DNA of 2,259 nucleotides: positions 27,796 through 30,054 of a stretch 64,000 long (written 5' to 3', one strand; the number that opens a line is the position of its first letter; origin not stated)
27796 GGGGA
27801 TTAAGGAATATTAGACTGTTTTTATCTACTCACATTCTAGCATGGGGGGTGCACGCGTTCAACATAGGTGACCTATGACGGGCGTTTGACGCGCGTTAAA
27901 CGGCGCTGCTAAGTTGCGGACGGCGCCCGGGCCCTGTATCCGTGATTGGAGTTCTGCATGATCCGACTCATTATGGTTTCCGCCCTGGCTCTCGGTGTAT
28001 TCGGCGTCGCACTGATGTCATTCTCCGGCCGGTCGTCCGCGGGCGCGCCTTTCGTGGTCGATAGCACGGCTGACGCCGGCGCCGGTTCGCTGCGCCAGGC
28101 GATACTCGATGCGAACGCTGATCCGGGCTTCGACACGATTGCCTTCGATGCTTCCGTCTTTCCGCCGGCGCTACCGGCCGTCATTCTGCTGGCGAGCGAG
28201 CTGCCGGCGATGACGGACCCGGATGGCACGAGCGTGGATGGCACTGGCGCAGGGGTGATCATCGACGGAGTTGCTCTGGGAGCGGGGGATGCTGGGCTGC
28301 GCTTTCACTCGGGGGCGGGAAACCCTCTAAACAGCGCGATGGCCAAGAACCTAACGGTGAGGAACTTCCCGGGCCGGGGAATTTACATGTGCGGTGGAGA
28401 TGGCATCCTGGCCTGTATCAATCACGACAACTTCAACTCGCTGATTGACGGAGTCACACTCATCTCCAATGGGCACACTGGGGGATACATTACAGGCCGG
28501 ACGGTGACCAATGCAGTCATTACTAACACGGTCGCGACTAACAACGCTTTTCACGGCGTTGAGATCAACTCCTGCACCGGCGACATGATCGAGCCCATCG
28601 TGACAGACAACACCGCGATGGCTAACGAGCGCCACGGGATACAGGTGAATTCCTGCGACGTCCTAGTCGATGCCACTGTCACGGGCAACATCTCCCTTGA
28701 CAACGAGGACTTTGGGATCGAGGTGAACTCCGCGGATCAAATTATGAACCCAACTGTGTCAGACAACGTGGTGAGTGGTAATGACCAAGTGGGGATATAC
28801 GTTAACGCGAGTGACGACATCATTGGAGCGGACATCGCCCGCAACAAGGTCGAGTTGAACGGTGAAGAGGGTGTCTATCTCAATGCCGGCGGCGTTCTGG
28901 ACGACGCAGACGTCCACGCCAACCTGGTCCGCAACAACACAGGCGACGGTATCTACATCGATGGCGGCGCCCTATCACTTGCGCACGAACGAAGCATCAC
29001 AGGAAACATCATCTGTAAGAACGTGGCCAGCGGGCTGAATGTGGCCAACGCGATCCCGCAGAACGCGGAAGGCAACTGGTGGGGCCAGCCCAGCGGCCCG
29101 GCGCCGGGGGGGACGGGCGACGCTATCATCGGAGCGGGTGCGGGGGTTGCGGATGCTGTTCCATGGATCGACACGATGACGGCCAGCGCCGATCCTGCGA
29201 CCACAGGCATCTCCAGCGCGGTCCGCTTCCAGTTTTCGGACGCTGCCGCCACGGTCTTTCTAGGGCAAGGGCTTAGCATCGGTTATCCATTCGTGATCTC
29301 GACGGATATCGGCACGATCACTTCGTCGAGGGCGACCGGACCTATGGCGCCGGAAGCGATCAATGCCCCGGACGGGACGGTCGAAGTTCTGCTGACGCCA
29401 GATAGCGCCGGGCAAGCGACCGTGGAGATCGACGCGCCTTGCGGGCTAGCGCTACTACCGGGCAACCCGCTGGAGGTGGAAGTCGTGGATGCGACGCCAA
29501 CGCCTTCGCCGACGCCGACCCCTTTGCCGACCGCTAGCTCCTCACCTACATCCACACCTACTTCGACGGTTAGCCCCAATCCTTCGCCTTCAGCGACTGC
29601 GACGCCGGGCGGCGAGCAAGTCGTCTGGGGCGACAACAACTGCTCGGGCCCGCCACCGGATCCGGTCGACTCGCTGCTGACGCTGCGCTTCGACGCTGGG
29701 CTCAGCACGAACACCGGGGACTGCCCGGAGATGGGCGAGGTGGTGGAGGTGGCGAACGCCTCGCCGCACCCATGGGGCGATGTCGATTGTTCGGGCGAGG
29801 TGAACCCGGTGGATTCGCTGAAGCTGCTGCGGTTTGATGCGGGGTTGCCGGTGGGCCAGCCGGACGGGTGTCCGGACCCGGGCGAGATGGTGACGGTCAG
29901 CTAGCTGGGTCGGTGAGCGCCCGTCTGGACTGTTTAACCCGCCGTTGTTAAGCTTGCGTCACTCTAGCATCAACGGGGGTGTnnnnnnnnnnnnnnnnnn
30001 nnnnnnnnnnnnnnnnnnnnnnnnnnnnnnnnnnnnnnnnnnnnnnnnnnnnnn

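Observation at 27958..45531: Head-to-tail array of ten secreted modular proteins sharing one Cys-containing dockerin-like double-repeat module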

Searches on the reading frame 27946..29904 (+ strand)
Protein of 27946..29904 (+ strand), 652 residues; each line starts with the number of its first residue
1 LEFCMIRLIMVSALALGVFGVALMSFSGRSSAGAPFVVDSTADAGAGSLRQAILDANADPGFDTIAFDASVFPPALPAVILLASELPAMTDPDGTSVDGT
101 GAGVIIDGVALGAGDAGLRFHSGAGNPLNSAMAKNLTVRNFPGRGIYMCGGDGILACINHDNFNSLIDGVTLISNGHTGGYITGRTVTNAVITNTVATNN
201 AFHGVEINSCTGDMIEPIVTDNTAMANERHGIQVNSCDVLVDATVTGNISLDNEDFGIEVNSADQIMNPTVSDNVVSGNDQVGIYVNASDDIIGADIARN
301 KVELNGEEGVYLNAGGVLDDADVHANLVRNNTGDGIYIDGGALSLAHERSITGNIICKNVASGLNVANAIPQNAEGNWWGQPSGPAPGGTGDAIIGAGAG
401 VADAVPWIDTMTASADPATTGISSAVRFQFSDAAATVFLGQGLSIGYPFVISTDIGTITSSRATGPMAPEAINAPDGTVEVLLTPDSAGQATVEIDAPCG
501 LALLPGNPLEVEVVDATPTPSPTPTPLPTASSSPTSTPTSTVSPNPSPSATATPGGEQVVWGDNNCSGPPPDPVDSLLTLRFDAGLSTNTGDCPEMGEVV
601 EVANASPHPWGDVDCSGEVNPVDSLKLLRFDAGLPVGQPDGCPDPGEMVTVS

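Call 3: search_protein_families(library=pfam, proteins=[window:27946-29904:+], max_evalue=1)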
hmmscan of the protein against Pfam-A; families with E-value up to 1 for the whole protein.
window:27946-29904:+ (652 aa): 1 family
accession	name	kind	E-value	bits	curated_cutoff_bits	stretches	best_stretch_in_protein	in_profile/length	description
PF05048.19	NosD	-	5.4e-09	36.2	23.6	1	165-383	3-211/212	Periplasmic copper-binding protein (NosD)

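Call 4: search_protein_families(library=ncbifam, proteins=[window:27946-29904:+], max_evalue=1)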
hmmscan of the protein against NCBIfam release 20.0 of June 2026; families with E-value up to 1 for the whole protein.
window:27946-29904:+ (652 aa): 4 families
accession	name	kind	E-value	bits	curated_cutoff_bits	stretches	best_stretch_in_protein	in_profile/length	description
TIGR03804.1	para_beta_helix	repeat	0.00046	19.8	19.45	1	268-292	9-32/44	parallel beta-helix repeat protein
NF033186.1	internalin_K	exception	0.073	11.5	1100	1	507-553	497-543/604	class 1 internalin InlK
NF038177.1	epimerase_AlgG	equivalog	0.46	9.1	700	1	170-290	313-424/519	mannuronan 5-epimerase AlgG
NF038275.1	Myrrnad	domain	0.99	9.3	40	0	162-203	5-46/81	MyrrNad domain-containing protein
